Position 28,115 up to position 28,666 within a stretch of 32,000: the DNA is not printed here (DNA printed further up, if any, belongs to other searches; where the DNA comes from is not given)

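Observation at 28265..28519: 84-aa paralogue pair evolving under purifying selection, family not recognised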

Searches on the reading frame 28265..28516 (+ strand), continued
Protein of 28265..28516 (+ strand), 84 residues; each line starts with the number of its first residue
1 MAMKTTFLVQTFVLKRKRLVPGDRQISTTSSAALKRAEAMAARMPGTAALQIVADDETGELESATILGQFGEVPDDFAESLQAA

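Call 43: find_homologous_proteins(query=A2, max_evalue=0.001)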
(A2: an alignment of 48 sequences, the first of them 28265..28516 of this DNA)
Query A2 (48 sequences) (84 aa, profile of the alignment): 691 proteins with E <= 0.001 among 1716 candidates; the best 120 are listed.
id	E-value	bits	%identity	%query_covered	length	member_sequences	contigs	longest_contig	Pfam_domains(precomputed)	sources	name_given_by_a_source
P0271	1.5e-30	122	68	100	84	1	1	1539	-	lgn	-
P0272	1.7e-30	122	74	98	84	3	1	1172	-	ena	-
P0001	1.9e-30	122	100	100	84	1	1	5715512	-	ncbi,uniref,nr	ncbi:protein of unknown function [Methylorubrum extorquens]|uniref:Uncharacterized protein n=1 Tax=M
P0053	2.1e-30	122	81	100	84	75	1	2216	-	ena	-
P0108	2.1e-30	122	77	100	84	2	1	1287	-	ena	-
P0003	2.4e-30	122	99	100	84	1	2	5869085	-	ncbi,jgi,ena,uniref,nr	ncbi:MAG: hypothetical protein MIN69_05865 [Methylorubrum extorquens]|jgi:hypothetical protein|unire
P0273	2.7e-30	122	70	100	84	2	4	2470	-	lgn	-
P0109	2.9e-30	121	76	100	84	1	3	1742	-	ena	-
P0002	3.1e-30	121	99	100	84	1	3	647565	-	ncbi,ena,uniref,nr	ncbi:hypothetical protein ASF36_13780 [Methylobacterium sp. Leaf90]|uniref:hypothetical protein n=1 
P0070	3.2e-30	121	79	100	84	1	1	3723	-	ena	-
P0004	3.4e-30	121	98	100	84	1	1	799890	-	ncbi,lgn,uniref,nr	ncbi:hypothetical protein [Methylorubrum populi]|uniref:Putative MFS-type transporter n=1 Tax=Methyl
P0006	3.8e-30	121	98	100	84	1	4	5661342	-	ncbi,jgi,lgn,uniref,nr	ncbi:hypothetical protein [Methylorubrum extorquens]|jgi:hypothetical protein|uniref:Uncharacterized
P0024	3.8e-30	121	94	100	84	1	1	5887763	-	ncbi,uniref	ncbi:hypothetical protein ACSD7O_19475 [Methylorubrum extorquens]|uniref:hypothetical protein n=1 Ta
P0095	3.9e-30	121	79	100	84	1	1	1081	-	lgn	-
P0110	3.9e-30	121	76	100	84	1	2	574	-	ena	-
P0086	5.6e-30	121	83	96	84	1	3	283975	-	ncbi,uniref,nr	ncbi:hypothetical protein [Methylobacterium haplocladii]|uniref:Uncharacterized protein n=1 Tax=Meth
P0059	2.6e-29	118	80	100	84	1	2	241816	-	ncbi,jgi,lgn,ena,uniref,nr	ncbi:hypothetical protein [Methylobacterium gossipiicola]|uniref:Uncharacterized protein n=1 Tax=Met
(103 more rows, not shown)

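Call 44: list_cluster_members(proteins=[P0138, P0154, P0159, P0172, P0176, P0182, P0189, P0194, P0208, P0221])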
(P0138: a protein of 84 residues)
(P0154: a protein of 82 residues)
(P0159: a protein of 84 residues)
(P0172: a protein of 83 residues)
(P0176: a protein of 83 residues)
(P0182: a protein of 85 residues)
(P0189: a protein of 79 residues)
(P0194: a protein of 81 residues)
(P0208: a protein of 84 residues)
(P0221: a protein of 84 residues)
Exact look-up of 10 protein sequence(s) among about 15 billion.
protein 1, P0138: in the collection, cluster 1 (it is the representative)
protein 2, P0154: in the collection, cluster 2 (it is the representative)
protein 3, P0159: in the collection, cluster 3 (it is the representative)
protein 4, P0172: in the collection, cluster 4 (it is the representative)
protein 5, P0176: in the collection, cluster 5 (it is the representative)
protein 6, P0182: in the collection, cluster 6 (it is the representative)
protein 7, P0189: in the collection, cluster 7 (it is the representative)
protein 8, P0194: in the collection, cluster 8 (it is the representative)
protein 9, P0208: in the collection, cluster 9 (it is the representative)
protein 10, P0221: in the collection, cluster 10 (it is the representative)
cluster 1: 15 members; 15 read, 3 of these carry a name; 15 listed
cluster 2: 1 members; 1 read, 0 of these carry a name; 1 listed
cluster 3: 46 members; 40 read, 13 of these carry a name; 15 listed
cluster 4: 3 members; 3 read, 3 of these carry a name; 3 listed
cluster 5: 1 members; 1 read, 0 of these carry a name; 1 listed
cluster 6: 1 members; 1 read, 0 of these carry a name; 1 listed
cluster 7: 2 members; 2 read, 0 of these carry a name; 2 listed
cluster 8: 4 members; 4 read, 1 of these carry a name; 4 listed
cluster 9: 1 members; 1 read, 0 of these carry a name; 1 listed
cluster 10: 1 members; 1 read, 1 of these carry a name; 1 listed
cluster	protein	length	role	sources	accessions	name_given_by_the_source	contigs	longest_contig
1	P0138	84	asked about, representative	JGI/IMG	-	-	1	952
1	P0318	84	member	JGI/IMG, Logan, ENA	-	uncharacterized protein YbjQ (UPF0145 family)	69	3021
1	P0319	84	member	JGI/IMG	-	uncharacterized protein YbjQ (UPF0145 family)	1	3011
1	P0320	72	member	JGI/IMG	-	uncharacterized protein YbjQ (UPF0145 family)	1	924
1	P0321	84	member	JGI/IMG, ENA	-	-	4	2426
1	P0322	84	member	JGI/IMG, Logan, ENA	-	-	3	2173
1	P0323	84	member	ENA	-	-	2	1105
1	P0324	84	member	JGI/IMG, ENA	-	-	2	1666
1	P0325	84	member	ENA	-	-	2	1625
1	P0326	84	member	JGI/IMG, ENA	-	-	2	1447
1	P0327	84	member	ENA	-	-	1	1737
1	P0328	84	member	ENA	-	-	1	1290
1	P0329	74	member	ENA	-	-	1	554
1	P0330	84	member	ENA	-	-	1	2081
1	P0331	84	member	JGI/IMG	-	-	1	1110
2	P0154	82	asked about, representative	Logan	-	-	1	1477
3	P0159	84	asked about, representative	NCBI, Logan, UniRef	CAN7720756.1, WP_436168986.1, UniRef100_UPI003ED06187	hypothetical protein LJR009_002302 [Bosea sp. LjRoot9] | hypothetical protein n=1 Tax=Bosea sp. LjRoot9 TaxID=3342341 RepID=UPI003ED06187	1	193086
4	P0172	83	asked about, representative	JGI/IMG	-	hypothetical protein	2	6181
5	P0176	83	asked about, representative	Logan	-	-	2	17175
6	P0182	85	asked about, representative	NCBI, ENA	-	-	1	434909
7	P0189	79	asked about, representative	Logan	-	-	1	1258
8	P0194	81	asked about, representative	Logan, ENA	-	-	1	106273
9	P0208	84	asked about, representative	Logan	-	-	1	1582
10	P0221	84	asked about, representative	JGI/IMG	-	hypothetical protein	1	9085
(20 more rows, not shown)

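Call 45: get_annotated_region(hit=H21, flank=3000)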
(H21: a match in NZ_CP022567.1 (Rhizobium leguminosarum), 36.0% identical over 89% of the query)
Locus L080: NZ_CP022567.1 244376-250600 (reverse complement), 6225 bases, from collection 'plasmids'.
description: Rhizobium leguminosarum bv. viciae strain BIHB 1148 plasmid pSK03, complete sequence
organism: Rhizobium leguminosarum (NCBI taxid 387)
taxonomy: Bacteria; Pseudomonadota; Alphaproteobacteria; Hyphomicrobiales; Rhizobiaceae; Rhizobium; Rhizobium leguminosarum
host: -; source: Root nodule,Pisum sativum root-nodule; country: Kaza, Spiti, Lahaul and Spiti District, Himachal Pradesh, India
typing (MOB-suite, as given by PLSDB): non-mobilizable
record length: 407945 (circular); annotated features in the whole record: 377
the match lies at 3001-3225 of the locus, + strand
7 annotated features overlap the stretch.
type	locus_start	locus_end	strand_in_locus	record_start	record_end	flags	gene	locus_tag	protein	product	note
CDS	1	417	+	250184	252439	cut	-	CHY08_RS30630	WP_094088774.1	TonB-dependent hemoglobin/transferrin/lactoferrin family receptor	GO:0006810 - transport [Evidence IEA]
CDS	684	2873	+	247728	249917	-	-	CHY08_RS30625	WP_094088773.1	anthranilate synthase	GO:0000162 - tryptophan biosynthetic process [Evidence IEA]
CDS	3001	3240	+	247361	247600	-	-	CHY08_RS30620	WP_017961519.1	hypothetical protein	-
CDS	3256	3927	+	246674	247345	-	-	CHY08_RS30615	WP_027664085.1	DUF2161 family putative PD-(D/E)XK-type phosphodiesterase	-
CDS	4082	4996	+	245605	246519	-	emfA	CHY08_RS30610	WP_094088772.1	CDF family cation efflux transporter EmfA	-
CDS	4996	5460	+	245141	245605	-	queF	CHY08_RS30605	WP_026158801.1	preQ(1) synthase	-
CDS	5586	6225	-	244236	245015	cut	-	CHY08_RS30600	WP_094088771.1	DUF2076 domain-containing protein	-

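Call 46: get_annotated_region(hit=H15, flank=3000)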
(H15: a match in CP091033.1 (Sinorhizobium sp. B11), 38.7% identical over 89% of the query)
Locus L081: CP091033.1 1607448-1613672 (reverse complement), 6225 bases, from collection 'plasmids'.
description: Sinorhizobium sp. B11 plasmid p1, complete sequence
organism: Sinorhizobium sp. B11 (NCBI taxid 2904803)
taxonomy: Bacteria; Pseudomonadota; Alphaproteobacteria; Hyphomicrobiales; Rhizobiaceae; Sinorhizobium; Sinorhizobium sp. B11
host: -; source: soybean,TY,soil; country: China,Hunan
typing (MOB-suite, as given by PLSDB): non-mobilizable; mating-pair formation MPF_T
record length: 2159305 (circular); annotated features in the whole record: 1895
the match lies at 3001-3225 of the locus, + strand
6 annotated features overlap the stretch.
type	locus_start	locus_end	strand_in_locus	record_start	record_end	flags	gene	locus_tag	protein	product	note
CDS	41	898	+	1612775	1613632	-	-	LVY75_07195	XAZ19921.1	hypothetical protein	-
CDS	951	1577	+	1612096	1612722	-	-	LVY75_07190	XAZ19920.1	hypothetical protein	-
CDS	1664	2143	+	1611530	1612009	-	-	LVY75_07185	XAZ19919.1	hypothetical protein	-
CDS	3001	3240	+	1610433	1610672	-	-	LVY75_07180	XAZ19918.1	hypothetical protein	-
CDS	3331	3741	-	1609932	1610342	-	-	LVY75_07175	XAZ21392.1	hypothetical protein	-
CDS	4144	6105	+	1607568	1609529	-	-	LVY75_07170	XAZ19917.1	elongation factor G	-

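Call 49: find_homologous_proteins(query=A3, max_evalue=0.001)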
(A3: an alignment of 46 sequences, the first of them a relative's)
Query A3 (46 sequences) (84 aa, profile of the alignment): 473 proteins with E <= 0.001 among 3606 candidates; the best 120 are listed.
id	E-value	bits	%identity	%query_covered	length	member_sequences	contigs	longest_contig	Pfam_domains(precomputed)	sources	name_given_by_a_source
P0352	8.0e-28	114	46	99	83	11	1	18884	-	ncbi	ncbi:hypothetical protein [Methylobacterium radiotolerans]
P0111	8.5e-28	114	42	99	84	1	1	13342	-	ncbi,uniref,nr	ncbi:hypothetical protein [Methylobacterium trifolii]|uniref:Uncharacterized protein n=1 Tax=Methylo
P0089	1.4e-27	113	43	99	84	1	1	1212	-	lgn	-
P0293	2.3e-27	112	45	99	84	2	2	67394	-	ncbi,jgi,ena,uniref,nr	ncbi:hypothetical protein [Methylobacterium oryzihabitans]|jgi:ABC-type lipoprotein export system AT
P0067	2.7e-27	112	46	99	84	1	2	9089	-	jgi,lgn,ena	-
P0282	2.7e-27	112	43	99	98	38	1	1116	-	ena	-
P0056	2.8e-27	112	46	99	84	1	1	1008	-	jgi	jgi:hypothetical protein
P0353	3.4e-27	112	47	99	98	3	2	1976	-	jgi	jgi:hypothetical protein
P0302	3.4e-27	112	35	99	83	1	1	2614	-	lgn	-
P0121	3.9e-27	111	43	99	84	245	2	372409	-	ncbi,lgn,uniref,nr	ncbi:hypothetical protein [Methylobacterium sp. ARG-1]|uniref:hypothetical protein n=1 Tax=Methyloba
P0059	4.2e-27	111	46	99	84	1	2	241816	-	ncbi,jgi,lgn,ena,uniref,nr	ncbi:hypothetical protein [Methylobacterium gossipiicola]|uniref:Uncharacterized protein n=1 Tax=Met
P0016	4.9e-27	111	40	99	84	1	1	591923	-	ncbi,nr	ncbi:hypothetical protein ASF56_04495 [Methylobacterium sp. Leaf122]|nr:hypothetical protein [Methyl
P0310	5.8e-27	111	41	93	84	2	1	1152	-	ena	-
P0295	6.1e-27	111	45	99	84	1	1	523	-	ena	-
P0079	6.2e-27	111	42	99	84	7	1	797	-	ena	-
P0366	9.2e-26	107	36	99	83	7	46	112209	-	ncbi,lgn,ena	-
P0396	1.3e-23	100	29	92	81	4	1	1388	-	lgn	-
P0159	2.0e-23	100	100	100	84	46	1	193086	-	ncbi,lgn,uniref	ncbi:hypothetical protein LJR009_002302 [Bosea sp. LjRoot9]|uniref:hypothetical protein n=1 Tax=Bose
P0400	2.1e-23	100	41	93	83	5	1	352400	-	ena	-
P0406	6.0e-23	98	32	88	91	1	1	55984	-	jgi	jgi:hypothetical protein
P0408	7.6e-23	98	90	100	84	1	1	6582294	-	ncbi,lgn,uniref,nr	ncbi:hypothetical protein [Bosea sp. 685]|uniref:hypothetical protein n=1 Tax=Bosea sp. 685 TaxID=30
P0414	1.6e-22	97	26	99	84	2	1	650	-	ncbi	-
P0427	4.2e-22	95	28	87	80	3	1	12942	-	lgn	-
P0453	2.8e-21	93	28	92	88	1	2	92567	-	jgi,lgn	jgi:nucleotide-binding universal stress UspA family protein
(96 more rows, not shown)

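Call 50: find_encoding_contigs(protein=P0408, flank=3000, max_places=2)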
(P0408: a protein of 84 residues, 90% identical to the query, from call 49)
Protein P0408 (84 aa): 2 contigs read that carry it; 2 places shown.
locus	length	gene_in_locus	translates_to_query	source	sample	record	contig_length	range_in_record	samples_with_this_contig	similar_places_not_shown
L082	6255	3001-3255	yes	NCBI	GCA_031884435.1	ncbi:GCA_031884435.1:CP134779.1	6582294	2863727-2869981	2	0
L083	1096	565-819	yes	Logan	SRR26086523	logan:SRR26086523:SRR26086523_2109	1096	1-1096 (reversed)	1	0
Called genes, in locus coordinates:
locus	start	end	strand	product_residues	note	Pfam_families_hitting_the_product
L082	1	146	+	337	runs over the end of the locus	PF03193:RsgA_GTPase, PF00005:ABC_tran (weak), PF01926:MMR_HSR1 (weak)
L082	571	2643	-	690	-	PF00580:UvrD-helicase, PF13245:AAA_19, PF13604:AAA_30 (faint), PF01443:Viral_helicase1 (faint), PF13361:UvrD_C, PF13538:UvrD_C_2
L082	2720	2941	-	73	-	-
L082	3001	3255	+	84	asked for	-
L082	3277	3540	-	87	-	-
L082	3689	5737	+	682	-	PF00122:E1-E2_ATPase, PF00702:Hydrolase, PF08282:Hydrolase_3 (weak)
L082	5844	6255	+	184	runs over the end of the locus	PF01292:Ni_hydr_CYTB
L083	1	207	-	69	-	?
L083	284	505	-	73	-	-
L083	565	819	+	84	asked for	-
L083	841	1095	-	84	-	?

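Call 51: find_encoding_contigs(protein=P0406, flank=3000, max_places=2)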
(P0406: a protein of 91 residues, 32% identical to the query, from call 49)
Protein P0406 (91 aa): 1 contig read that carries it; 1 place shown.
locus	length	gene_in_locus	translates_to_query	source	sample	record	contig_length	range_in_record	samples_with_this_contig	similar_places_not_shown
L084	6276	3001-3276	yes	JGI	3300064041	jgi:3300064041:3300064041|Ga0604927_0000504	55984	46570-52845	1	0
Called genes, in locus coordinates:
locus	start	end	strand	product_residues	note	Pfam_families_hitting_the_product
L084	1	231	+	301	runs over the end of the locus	PF12760:Zn_ribbon_IS1595, PF12762:DDE_Tnp_IS1595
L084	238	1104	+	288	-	-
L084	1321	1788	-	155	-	-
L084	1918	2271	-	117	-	-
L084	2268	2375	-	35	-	-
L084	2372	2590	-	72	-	-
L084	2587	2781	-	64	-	-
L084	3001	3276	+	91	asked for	-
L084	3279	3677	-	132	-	-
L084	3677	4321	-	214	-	PF13411:MerR_1 (faint), PF04255:DUF433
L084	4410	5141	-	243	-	PF13560:HTH_31, PF24250:HVO_2718 (faint), PF01381:HTH_3, PF12844:HTH_19, PF13413:HTH_25 (faint)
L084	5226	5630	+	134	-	PF14549:P22_Cro (weak), PF15943:YdaS_toxin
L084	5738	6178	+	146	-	-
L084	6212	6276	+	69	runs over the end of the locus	-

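Call 52: find_encoding_contigs(protein=P0453, flank=3000, max_places=2)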
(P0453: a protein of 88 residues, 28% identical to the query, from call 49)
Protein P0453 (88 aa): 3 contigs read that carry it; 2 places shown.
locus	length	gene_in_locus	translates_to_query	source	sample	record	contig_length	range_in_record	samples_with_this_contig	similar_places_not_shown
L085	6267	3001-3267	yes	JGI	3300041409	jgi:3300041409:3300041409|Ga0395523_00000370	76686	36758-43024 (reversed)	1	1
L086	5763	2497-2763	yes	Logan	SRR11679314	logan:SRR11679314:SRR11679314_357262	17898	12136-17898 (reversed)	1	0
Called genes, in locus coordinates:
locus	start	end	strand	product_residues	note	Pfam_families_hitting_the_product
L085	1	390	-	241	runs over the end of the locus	-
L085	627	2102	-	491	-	-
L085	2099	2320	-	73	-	-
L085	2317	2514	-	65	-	-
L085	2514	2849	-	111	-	-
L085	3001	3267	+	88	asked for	-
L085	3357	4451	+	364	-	PF25819:Nal1_C (faint)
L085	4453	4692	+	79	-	-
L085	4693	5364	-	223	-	PF07022:Phage_CI_repr (faint), PF12844:HTH_19 (weak), PF13560:HTH_31, PF01381:HTH_3, PF00717:Peptidase_S24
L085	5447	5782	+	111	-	PF15943:YdaS_toxin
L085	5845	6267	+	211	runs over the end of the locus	-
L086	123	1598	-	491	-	-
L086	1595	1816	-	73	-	-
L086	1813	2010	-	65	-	-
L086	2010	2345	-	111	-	-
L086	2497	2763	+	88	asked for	-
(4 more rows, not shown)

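Call 53: find_encoding_contigs(protein=P0427, flank=3000, max_places=2)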
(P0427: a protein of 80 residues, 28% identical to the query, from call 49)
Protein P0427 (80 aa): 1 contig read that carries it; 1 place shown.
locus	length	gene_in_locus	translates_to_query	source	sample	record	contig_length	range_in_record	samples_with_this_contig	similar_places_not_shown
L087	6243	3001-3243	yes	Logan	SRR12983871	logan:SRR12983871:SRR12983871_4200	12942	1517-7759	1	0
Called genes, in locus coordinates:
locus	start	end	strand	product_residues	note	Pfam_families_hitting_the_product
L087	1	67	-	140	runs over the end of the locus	-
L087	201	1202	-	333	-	PF10065:DUF2303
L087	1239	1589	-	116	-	PF27127:YfdP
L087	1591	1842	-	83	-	-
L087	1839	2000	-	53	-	-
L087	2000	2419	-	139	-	-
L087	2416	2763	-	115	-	-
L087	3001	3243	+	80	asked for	-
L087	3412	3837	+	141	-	PF09722:Xre_MbcA_ParS_C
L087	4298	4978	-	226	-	PF00717:Peptidase_S24 (weak)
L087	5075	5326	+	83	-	-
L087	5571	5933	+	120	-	-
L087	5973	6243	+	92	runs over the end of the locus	-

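Call 59: search_dna_similar(query=P0453, collection=phages, mode=protein, max_evalue=0.01, max_rows=20)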
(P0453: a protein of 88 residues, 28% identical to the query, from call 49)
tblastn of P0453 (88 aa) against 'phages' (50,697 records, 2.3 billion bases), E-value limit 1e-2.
No match.

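Call 60: search_dna_similar(query=window:28265-28516:+, collection=phages, mode=protein, max_evalue=0.01, max_rows=20)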
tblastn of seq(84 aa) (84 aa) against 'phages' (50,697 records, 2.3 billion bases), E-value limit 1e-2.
No match.

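Call 62: search_protein_families(library=phrogs, alignment_id=A3, max_evalue=0.01)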
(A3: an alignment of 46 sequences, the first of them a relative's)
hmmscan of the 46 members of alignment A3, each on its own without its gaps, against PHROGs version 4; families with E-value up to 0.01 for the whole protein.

A. member 1, P0159 (84 aa): 0 families

B. families by the number of members that match (of 46 scanned): 0 families

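Call 63: search_protein_families(library=padloc, alignment_id=A3, max_evalue=0.01)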
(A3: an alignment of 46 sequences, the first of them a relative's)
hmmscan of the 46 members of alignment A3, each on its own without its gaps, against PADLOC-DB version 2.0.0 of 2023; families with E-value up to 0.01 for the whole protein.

A. member 1, P0159 (84 aa): 0 families

B. families by the number of members that match (of 46 scanned): 2 families
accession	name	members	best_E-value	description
PDLC02018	Effector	1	0.0068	SAVED_peptidaseM48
PDLC00294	PtuA1|PtuA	1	0.0078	AAA ATPase domain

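Call 64: find_encoding_contigs(protein=P0400, flank=3000, max_places=2)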
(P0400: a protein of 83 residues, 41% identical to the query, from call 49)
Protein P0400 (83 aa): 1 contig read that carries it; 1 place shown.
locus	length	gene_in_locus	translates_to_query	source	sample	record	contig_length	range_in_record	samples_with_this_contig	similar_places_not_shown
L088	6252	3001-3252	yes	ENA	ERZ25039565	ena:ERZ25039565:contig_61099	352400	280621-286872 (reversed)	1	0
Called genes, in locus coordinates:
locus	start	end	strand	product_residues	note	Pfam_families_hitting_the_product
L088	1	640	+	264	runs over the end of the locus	PF07885:Ion_trans_2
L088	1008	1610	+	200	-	-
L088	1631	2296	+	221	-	-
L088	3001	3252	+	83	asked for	-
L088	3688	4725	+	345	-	PF01594:AI-2E_transport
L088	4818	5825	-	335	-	PF00005:ABC_tran, PF13304:AAA_21 (faint), PF17912:OB_MalK, PF08402:TOBE_2 (faint)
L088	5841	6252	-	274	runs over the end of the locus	PF00528:BPD_transp_1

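Call 65: find_encoding_contigs(protein=P0366, flank=3000, max_places=3)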
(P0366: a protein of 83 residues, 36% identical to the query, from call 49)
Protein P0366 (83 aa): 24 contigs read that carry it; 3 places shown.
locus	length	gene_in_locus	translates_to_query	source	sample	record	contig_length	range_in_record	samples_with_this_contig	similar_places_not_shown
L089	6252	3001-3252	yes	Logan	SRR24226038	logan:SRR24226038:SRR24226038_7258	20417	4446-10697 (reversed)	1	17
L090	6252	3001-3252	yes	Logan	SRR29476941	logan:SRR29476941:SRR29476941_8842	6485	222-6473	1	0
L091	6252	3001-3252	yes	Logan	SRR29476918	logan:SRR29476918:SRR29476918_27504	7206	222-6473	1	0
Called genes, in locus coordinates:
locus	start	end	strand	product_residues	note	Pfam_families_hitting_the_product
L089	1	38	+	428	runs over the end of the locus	PF00817:IMS, PF10391:DNA_pol_lambd_f (weak), PF11799:IMS_C, PF13438:DUF4113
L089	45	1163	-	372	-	-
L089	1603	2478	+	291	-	PF14525:AraC_binding_2 (weak), PF12833:HTH_18, PF00165:HTH_AraC (weak)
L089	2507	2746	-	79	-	-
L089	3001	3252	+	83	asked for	-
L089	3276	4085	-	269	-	PF27765:UCP032817-like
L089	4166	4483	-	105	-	-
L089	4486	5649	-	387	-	-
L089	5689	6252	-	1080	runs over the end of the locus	PF05231:MASE1, PF00989:PAS, PF08447:PAS_3, PF08448:PAS_4, PF14598:PAS_11, PF00512:HisKA, PF02518:HATPase_c, PF00072:Response_reg, +4 more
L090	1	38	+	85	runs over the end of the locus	?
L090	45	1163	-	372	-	-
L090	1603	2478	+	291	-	PF14525:AraC_binding_2 (weak), PF12833:HTH_18, PF00165:HTH_AraC (weak)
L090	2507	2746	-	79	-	-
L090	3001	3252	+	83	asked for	-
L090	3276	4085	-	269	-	PF27765:UCP032817-like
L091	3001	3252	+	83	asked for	-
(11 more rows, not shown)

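Call 66: find_encoding_contigs(protein=P0414, flank=3000, max_places=2)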
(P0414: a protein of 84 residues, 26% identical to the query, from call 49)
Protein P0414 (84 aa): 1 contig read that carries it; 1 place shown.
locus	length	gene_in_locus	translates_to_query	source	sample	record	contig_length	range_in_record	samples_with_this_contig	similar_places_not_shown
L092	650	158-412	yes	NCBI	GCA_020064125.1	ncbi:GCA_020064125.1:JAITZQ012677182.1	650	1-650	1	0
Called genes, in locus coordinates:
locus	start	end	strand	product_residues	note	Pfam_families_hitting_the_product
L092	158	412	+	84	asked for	-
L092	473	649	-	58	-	?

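Call 67: find_encoding_contigs(protein=P0396, flank=3000, max_places=2)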
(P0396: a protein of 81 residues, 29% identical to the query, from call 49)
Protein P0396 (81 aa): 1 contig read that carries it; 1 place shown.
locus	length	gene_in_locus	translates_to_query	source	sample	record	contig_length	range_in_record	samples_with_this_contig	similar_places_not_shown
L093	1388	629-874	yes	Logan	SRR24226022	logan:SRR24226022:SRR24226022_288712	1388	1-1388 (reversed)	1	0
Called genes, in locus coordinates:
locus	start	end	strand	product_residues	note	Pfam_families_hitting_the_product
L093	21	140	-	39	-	-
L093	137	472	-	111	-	-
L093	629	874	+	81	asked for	-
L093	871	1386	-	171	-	?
